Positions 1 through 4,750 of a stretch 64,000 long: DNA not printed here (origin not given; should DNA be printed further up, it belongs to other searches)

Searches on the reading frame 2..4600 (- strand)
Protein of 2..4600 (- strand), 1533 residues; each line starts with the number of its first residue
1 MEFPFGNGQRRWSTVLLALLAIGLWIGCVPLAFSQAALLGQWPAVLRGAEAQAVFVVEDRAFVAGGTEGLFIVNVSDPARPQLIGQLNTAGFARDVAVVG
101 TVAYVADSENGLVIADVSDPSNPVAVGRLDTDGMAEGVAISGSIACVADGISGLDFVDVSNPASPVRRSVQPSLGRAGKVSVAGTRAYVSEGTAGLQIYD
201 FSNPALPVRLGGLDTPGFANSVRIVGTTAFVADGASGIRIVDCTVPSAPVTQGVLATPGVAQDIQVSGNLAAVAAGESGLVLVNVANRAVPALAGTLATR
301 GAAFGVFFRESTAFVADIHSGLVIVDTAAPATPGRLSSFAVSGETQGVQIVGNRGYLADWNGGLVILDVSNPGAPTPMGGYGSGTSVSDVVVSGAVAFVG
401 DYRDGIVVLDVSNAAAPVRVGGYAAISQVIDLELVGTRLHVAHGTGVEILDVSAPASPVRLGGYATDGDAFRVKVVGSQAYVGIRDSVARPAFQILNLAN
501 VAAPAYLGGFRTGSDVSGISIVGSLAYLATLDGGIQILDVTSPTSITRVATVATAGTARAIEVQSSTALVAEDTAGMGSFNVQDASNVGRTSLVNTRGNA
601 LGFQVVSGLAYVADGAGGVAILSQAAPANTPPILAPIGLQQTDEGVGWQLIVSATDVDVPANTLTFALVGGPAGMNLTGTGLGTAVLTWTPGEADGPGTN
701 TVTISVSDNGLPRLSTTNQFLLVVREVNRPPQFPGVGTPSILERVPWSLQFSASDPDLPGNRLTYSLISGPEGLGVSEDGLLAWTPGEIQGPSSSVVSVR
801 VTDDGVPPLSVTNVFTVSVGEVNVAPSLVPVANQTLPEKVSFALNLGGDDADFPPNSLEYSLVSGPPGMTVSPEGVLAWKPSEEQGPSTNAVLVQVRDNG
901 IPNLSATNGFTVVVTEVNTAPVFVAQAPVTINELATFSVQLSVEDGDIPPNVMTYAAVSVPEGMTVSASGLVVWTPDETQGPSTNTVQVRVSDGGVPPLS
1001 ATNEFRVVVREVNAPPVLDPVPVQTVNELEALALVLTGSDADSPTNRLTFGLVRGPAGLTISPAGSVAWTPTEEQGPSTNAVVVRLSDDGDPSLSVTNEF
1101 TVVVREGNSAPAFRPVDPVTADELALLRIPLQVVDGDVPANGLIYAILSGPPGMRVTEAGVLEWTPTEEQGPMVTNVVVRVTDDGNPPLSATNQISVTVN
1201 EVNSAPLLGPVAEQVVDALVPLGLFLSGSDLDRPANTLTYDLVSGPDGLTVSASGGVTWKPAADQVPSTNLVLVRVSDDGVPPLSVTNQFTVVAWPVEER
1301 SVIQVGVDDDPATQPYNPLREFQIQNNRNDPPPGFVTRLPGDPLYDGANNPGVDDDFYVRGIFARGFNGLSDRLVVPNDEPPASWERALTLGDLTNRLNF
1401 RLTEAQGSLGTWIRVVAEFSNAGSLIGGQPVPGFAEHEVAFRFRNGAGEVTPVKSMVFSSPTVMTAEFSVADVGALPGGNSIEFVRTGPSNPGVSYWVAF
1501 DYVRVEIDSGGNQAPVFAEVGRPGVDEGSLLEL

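Call 10: search_protein_families(library=pfam, proteins=[window:2-4600:-], max_evalue=1)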
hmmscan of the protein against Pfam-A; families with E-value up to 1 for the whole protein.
window:2-4600:- (1533 aa): 8 families
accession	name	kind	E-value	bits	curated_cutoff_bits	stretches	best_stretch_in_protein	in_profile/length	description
PF08309.17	LVIVD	-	6.4e-75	246.7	20.2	11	90-131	1-42/42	LVIVD repeat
PF17963.7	Big_9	-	1.6e-19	71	23.6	5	918-994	1-77/89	Bacterial Ig domain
PF16184.11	Cadherin_3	-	5.6e-07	30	25.5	0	750-772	23-45/106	Cadherin-like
PF09826.15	Beta_propel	-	7.2e-06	25.6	22.4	1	67-93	326-352/495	Beta propeller domain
PF18957.6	RibLong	-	0.00062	21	27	0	940-992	22-77/93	Long Rib domain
PF00028.23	Cadherin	-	0.014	16.2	28.8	0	1176-1199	68-92/93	Cadherin domain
PF21027.3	Sde0182_C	-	0.07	14.2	27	0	1173-1196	57-80/83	Cellulose-binding protein Sde0182, C-terminal domain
PF01002.24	Flavi_NS2B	-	0.11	12.8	23.5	0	1246-1281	45-80/127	Flavivirus non-structural protein NS2B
